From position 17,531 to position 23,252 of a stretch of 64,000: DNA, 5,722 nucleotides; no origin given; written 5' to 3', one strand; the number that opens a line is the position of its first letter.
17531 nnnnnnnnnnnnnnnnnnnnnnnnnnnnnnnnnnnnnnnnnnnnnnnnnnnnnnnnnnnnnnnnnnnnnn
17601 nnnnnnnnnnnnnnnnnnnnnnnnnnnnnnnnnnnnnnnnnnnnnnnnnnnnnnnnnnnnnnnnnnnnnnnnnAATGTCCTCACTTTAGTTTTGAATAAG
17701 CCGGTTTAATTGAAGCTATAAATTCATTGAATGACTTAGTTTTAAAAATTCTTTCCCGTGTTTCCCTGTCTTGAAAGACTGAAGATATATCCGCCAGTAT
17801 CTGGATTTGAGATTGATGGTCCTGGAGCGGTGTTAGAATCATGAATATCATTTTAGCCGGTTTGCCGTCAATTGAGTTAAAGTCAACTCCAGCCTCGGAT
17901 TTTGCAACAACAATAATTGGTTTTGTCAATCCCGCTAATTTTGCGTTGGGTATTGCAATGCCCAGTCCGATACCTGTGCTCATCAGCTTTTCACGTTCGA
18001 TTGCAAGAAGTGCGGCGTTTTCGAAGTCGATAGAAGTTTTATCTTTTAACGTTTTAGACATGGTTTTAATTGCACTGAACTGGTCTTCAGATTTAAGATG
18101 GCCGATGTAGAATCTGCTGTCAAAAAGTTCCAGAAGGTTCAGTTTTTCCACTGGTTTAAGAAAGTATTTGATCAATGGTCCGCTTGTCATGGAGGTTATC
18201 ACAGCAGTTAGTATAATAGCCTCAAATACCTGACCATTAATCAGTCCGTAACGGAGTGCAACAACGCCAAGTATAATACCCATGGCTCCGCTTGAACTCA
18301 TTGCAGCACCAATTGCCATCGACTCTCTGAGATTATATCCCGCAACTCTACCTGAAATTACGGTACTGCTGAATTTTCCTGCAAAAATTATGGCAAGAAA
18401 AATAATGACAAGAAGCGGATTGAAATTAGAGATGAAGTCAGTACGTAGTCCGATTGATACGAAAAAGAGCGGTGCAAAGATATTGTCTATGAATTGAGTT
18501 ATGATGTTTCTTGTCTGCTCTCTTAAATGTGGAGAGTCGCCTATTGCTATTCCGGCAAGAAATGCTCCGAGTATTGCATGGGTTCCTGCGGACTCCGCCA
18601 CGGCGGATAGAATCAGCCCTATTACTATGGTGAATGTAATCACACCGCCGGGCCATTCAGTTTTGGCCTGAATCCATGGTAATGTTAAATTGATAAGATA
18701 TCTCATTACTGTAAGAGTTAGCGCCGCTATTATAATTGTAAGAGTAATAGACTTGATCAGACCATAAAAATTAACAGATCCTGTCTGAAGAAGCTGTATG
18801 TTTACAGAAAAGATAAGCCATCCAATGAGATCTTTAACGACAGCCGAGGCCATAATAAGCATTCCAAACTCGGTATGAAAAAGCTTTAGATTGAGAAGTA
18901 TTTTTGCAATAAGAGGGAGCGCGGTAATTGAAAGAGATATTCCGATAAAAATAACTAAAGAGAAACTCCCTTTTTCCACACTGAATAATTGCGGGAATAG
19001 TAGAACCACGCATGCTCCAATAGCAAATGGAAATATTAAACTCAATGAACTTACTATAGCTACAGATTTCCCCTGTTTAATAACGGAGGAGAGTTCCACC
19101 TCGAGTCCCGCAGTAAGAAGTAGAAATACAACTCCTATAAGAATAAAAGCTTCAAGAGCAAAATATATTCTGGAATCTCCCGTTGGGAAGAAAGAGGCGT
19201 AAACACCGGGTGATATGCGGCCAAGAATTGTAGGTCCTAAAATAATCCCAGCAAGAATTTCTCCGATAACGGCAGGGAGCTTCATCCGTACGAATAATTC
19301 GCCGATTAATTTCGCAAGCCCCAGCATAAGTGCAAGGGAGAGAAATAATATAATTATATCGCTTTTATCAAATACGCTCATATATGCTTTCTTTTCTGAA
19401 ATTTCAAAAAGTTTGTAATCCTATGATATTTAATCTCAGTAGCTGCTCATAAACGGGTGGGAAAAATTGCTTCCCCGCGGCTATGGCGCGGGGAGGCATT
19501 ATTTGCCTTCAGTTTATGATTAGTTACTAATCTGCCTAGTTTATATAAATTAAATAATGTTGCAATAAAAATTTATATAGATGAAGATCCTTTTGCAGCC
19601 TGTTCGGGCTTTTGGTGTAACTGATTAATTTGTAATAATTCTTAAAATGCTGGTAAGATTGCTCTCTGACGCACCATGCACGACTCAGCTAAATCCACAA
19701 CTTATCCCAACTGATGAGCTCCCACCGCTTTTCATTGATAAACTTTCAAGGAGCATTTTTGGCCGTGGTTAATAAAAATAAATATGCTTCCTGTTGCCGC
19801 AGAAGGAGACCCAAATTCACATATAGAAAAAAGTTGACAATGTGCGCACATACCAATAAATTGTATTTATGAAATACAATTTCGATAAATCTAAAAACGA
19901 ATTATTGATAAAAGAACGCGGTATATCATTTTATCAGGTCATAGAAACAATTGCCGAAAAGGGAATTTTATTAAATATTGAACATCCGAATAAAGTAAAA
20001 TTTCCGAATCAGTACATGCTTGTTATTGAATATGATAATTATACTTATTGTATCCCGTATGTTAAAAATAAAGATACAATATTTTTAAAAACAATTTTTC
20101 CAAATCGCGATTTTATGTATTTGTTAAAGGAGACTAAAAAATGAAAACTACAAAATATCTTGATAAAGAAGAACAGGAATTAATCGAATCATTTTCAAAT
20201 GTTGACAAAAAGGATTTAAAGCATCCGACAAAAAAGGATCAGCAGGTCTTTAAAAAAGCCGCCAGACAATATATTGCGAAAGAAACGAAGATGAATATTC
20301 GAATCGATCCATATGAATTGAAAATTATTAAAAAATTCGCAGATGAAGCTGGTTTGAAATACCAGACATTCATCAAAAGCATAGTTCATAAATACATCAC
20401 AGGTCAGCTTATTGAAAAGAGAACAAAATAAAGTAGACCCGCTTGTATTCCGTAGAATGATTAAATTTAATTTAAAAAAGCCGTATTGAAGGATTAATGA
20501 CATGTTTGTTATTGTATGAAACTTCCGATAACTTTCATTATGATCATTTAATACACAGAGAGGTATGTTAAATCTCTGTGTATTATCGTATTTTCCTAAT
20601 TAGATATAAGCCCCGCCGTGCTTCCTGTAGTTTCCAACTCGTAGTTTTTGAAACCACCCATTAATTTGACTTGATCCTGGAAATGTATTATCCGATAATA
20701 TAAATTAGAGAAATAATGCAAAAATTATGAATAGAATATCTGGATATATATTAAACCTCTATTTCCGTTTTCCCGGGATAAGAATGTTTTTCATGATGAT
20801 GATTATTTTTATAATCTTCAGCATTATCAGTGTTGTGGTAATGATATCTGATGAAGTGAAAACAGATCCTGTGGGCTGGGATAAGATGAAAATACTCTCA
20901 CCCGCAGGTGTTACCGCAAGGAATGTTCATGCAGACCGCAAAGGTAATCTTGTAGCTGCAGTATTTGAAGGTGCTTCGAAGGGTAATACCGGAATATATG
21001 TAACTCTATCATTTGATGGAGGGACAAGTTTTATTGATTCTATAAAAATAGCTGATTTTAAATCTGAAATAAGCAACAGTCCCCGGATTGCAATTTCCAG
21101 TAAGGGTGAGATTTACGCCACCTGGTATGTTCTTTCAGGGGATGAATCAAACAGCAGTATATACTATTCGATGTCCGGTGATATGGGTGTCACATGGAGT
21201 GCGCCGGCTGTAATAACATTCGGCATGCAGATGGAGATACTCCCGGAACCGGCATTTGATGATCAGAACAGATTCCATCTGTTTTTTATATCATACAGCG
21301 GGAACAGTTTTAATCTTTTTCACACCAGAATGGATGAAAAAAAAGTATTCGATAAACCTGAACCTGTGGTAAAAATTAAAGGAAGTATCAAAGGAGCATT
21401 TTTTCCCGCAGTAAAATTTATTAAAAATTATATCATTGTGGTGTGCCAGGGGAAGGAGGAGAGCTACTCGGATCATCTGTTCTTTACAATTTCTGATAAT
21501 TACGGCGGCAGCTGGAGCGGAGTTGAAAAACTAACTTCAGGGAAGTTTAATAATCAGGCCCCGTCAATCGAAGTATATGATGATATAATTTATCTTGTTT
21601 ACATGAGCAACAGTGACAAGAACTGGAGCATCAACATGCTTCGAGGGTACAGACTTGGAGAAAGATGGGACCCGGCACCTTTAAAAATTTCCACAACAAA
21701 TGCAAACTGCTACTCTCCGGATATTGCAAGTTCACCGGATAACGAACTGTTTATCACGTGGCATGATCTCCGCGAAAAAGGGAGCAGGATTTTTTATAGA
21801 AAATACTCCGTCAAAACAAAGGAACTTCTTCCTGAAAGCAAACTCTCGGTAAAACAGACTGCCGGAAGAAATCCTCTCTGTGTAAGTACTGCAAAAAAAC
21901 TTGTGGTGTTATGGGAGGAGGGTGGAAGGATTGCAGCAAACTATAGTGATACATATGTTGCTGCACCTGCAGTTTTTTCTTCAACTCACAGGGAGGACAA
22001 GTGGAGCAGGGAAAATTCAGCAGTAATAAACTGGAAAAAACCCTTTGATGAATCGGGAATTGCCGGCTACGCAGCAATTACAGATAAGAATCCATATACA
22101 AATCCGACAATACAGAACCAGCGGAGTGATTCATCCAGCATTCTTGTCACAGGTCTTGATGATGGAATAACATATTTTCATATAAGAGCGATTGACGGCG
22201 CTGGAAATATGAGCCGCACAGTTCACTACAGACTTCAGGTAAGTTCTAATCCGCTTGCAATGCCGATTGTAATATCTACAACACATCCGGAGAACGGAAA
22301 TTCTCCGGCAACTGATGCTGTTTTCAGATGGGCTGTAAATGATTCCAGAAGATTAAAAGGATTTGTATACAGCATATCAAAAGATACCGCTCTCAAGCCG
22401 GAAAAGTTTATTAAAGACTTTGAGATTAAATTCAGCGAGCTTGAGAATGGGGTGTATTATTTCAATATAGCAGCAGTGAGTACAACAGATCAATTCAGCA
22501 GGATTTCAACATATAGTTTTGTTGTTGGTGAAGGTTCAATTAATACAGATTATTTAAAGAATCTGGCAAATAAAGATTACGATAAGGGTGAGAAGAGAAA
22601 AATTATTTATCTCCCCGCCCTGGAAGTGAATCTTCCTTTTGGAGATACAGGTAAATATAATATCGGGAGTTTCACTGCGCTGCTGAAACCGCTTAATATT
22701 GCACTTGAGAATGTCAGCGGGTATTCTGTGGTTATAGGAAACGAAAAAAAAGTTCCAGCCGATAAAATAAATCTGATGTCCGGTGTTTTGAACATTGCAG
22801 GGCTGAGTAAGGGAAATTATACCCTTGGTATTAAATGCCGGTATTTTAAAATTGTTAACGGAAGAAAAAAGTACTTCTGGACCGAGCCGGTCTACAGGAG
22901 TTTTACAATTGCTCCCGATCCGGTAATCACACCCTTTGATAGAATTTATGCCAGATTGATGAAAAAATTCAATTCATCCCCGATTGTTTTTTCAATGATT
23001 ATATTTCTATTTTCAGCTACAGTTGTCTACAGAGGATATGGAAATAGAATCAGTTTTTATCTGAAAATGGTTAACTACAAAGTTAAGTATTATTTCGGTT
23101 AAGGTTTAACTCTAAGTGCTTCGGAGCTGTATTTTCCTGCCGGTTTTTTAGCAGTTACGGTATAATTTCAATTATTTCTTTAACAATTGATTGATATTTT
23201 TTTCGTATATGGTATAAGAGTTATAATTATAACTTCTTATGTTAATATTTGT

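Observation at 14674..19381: Operon coupling a CPA2 antiporter-PTS EIIA(Ntr) fusion to two uncharacterised proteins (805-aa LysM-tailed membrane protein and a 192-aa protein)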

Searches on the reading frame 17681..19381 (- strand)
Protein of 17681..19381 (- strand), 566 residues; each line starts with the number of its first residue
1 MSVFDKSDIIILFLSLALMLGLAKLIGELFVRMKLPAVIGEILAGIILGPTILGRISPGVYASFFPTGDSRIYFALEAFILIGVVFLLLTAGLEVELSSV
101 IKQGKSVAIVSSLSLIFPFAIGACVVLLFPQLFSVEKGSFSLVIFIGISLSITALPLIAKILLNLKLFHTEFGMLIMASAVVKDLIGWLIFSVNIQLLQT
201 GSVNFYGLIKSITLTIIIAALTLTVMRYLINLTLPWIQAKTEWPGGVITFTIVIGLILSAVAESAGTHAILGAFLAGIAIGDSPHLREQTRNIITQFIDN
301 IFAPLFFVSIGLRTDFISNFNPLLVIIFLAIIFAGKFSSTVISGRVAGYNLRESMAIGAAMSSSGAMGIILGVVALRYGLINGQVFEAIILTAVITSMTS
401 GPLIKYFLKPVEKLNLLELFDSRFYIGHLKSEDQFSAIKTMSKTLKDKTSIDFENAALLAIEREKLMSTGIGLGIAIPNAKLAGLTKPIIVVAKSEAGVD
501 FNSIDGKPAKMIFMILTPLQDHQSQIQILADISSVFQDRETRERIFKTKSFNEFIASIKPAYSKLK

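Call 3: search_protein_families(library=pfam, proteins=[window:17681-19381:-], max_evalue=0.1)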
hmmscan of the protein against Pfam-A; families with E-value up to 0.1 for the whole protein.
window:17681-19381:- (566 aa): 2 families
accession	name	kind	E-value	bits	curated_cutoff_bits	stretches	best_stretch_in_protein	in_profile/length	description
PF00999.27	Na_H_Exchanger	-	1.3e-51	176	26.2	1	25-408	9-373/375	Sodium/hydrogen exchanger, transmembrane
PF00359.27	PTS_EIIA_2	-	1.2e-24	87.3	27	1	427-559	10-142/144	Phosphoenolpyruvate-dependent sugar phosphotransferase system, EIIA 2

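Call 4: search_protein_families(library=ncbifam, proteins=[window:17681-19381:-], max_evalue=0.1)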
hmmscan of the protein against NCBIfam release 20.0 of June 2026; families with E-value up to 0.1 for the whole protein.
window:17681-19381:- (566 aa): 8 families
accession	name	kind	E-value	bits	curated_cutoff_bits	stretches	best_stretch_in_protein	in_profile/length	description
TIGR00932.1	2a37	subfamily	8.4e-40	137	238.3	1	22-315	3-275/275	monovalent cation:proton antiporter-2 (CPA2) family protein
TIGR00848.1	fruA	subfamily_domain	2e-22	79.5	103.5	1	425-544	7-128/129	fructose PTS transporter subunit IIA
TIGR01419.1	nitro_reg_IIA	equivalog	8.1e-18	64.7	138.7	1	445-552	30-137/145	PTS IIA-like nitrogen regulatory protein PtsN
NF007950.1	PRK10669.1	equivalog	1.8e-14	53.5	700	1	16-406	11-385/547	YbaL family putative K(+) efflux transporter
NF007389.0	PRK09913.1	equivalog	4.8e-13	49.3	151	1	433-534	17-119/148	PTS fructose transporter subunit IIA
NF008145.0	PRK10896.1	equivalog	6.2e-12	45.5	221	1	461-554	55-149/161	PTS IIA-like nitrogen regulatory protein PtsN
NF007293.0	PRK09765.1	equivalog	6.5e-10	38.2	763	1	430-558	18-149/639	PTS 2-O-a-mannosyl-D-glycerate transporter subunit IIABC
NF008319.0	PRK11109.1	equivalog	0.013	14.8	302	1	431-558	15-139/376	fused PTS fructose transporter subunit IIA/HPr protein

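Call 32: search_protein_families(library=padloc, proteins=[window:17681-19381:-], max_evalue=0.1)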
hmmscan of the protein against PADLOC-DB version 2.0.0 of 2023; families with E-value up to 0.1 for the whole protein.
window:17681-19381:- (566 aa): 0 families

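Call 34: find_homologous_proteins(query=window:17681-19381:-)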
Query window:17681-19381:- (566 aa): 2609 proteins with E <= 0.001 among 8000 candidates; the best 120 are listed.
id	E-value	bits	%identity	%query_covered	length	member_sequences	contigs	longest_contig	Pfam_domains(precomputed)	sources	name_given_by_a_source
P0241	0.0e+0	1170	100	100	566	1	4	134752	PF00999.27,PF00359.28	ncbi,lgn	-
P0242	0.0e+0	1051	89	100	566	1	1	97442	PF00999.27,PF00359.28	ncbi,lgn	-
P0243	0.0e+0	1030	86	100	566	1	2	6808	PF00999.27,PF00359.28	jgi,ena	-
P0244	0.0e+0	1024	86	100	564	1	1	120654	PF00999.27,PF00359.28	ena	-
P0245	0.0e+0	1021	85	100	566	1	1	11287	PF00999.27,PF00359.28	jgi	-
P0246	1.1e-295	999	85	100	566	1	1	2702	PF00999.27,PF00359.28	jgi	-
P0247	1.6e-293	992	84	99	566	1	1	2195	PF00999.27,PF00359.28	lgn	-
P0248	2.4e-293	992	83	100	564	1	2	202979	PF00999.27,PF00359.28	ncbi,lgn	-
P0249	3.5e-293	991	83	100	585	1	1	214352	PF00999.27,PF00359.28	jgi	-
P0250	2.2e-290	982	83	100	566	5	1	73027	PF00999.27,PF00359.28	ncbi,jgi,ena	-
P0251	9.8e-286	966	82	100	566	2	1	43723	PF00999.27,PF00359.28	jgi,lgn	-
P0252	1.6e-224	765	88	75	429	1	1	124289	PF00999.27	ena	-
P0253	1.4e-222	758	63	99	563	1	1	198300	PF00999.27,PF00359.28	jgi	-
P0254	2.1e-222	757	62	99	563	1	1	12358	PF00999.27,PF00359.28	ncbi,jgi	-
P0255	3.2e-216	737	60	100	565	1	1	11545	PF00999.27,PF00359.28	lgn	-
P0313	6.5e-137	475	43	94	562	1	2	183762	PF00999.27,PF00359.28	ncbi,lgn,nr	ncbi:MAG: cation:proton antiporter [Deltaproteobacteria bacterium]|nr:MAG: cation:proton antiporter 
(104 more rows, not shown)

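Call 36: find_encoding_contigs(protein=P0313, flank=6000, max_places=1)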
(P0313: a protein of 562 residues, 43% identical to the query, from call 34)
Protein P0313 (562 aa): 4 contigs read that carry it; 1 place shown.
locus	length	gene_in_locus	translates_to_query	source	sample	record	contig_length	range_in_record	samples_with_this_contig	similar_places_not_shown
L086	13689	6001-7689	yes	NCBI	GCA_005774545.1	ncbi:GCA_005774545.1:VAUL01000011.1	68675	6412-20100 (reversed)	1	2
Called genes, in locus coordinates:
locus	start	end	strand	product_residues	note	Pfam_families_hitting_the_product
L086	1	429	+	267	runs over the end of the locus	PF02649:GCHY-1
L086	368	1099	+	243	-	PF09837:DUF2064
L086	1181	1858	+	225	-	PF01618:MotA_ExbB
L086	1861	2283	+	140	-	PF02472:ExbD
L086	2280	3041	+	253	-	PF13103:TonB_2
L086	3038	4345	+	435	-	PF04052:TolB_N, PF26549:Tricorn_N, PF07676:PD40 (weak), PF26549:Tricorn_N, PF07676:PD40, PF26550:Tricorn_2nd (weak), PF26549:Tricorn_N, PF07676:PD40, +3 more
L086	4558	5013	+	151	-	PF00691:OmpA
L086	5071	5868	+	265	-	PF13525:YfiO (faint), PF13174:TPR_6 (faint), PF13432:TPR_16 (weak)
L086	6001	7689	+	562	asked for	PF00999:Na_H_Exchanger, PF00359:PTS_EIIA_2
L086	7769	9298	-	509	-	PF13541:ChlI, PF05496:RuvB_N (faint), PF00158:Sigma54_activat (weak), PF00493:MCM (faint), PF01078:Mg_chelatase, PF07728:AAA_5, PF13335:Mg_chelatase_C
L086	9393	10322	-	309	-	PF00890:FAD_binding_2 (faint), PF01134:GIDA (faint), PF01266:DAO (faint), PF01946:Thi4 (faint), PF07992:Pyr_redox_2, PF12831:FAD_oxidored (weak), PF13738:Pyr_redox_3, PF00070:Pyr_redox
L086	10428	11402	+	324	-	PF01545:Cation_efflux, PF16916:ZT_dimer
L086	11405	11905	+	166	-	-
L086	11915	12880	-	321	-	PF13406:SLT_2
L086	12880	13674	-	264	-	PF00795:CN_hydrolase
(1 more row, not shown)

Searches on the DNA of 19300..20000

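Call 46: search_rna_families(source=window, start=19300, end=20000, threshold=evalue, max_evalue=5)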
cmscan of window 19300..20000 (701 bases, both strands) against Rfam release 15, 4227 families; matches with E-value up to 5: 6.
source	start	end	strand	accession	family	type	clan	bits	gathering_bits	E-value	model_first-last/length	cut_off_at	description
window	19447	19521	+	RF04224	mir-9229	Gene; miRNA;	-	19.8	71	0.38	1-76/76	no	mir-9229 microRNA precursor family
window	19724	19795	+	RF00110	RybB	Gene; sRNA;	-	18.2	40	0.45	1-79/79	no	RybB RNA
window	19813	19877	+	RF02842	RefA1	Gene; sRNA;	-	16.9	94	0.41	1-222/222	no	Enterococcus sRNA A1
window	19429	19515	+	RF02621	BSnc120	Gene; sRNA;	-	15.4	114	2.8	1-88/88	no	Brucella sRNA 120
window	19445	19603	+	RF04321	tmRNA_permuted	Gene;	-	13.1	47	2.4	1-213/213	no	permuted transfer-messenger RNA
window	19489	19613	+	RF02453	ncr952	Gene; sRNA;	-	12.9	100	3.5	1-143/143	no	Bacillus sRNA ncr952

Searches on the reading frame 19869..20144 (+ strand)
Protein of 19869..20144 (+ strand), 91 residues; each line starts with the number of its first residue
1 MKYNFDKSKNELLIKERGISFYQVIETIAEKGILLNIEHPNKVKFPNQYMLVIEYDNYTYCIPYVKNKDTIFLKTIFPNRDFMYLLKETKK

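Call 3: search_protein_families(library=pfam, proteins=[window:19869-20144:+], max_evalue=0.1)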
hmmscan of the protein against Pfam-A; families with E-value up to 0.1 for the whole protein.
window:19869-20144:+ (91 aa): 3 families
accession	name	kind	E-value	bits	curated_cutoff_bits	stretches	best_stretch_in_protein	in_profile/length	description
PF14076.12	DUF4258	-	0.011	16.5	25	1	15-77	10-70/71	Domain of unknown function (DUF4258)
PF11289.13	bCoV_viroporin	-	0.035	14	27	1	39-73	135-169/273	Betacoronavirus viroporin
PF04365.19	BrnT_toxin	-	0.089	13.5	34.5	0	5-70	1-64/77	Ribonuclease toxin, BrnT, of type II toxin-antitoxin system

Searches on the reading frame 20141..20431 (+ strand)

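Call 3: search_protein_families(library=pfam, proteins=[window:20141-20431:+], max_evalue=0.1)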
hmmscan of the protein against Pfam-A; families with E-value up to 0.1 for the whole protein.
window:20141-20431:+ (96 aa): 3 families
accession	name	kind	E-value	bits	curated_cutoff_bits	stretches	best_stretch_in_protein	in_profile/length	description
PF21983.2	NikA-like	-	3.7e-05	24.2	27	1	47-79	3-35/72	Mobilization protein NikA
PF19807.5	DUF6290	-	0.0003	21.3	27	1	51-84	4-37/72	Family of unknown function (DUF6290)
PF12441.14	CopG_antitoxin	-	0.0069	17.5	28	1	46-83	40-77/79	CopG antitoxin of type II toxin-antitoxin system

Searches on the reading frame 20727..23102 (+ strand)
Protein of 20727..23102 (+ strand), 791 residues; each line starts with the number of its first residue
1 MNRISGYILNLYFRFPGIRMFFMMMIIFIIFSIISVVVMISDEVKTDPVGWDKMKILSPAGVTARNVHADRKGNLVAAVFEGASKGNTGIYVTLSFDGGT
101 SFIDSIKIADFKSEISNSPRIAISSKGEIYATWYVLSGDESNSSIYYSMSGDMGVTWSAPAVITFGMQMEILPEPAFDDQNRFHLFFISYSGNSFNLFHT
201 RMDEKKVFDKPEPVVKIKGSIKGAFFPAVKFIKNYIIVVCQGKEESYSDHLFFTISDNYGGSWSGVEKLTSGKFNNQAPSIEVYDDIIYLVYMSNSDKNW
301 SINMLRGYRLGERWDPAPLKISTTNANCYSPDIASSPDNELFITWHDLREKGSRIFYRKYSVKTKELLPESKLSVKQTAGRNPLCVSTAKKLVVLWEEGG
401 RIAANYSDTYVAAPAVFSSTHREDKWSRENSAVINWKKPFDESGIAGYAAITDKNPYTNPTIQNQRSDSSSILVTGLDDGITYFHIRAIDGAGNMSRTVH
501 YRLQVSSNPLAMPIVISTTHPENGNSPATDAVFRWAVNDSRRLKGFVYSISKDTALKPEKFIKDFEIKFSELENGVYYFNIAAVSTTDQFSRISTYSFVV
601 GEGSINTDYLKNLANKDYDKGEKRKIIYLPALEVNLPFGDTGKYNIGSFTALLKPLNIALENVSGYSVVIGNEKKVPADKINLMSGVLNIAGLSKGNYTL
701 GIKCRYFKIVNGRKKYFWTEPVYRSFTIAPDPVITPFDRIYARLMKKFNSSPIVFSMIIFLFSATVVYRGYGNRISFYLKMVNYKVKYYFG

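Call 3: search_protein_families(library=pfam, proteins=[window:20727-23102:+], max_evalue=0.1)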
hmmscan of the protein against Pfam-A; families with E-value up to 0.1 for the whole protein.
window:20727-23102:+ (791 aa): 5 families
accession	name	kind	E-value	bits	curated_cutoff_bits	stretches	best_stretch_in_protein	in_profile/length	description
PF13088.12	BNR_2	-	0.00016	21.6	31.4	1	73-297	1-232/277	BNR repeat-like domain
PF00041.27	fn3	-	0.0048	17.5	25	1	428-494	12-74/84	Fibronectin type III domain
PF15892.11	BNR_4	-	0.01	15.6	27.3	0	124-158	158-194/272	BNR repeat-containing family member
PF16389.11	DUF4998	-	0.058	13.4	29.1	0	432-500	35-104/199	Domain of unknown function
PF21471.3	Reelin_subrepeat-B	-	0.082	13.1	27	0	230-277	38-86/127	Reelin subrepeat B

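Call 4: search_protein_families(library=ncbifam, proteins=[window:20727-23102:+], max_evalue=0.1)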
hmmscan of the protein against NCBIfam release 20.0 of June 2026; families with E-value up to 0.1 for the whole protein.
window:20727-23102:+ (791 aa): 3 families
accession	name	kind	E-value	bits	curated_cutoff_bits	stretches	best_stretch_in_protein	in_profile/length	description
NF053835.1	PDIAV_lipo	equivalog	0.0018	17.8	90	0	311-363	73-125/458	PDIAV motif-containing lipoprotein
NF045522.1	MXAN_2561_fam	equivalog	0.0054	16.2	150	1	459-497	210-249/304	MXAN_2561 family MXYO-CTERM-anchored protein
NF047446.1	barrel_OmpL47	domain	0.048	14.1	40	0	475-503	38-66/68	OmpL47-type beta-barrel domain-containing protein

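Call 32: search_protein_families(library=padloc, proteins=[window:20727-23102:+], max_evalue=0.1)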
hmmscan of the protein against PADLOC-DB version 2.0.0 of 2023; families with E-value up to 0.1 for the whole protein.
window:20727-23102:+ (791 aa): 0 families
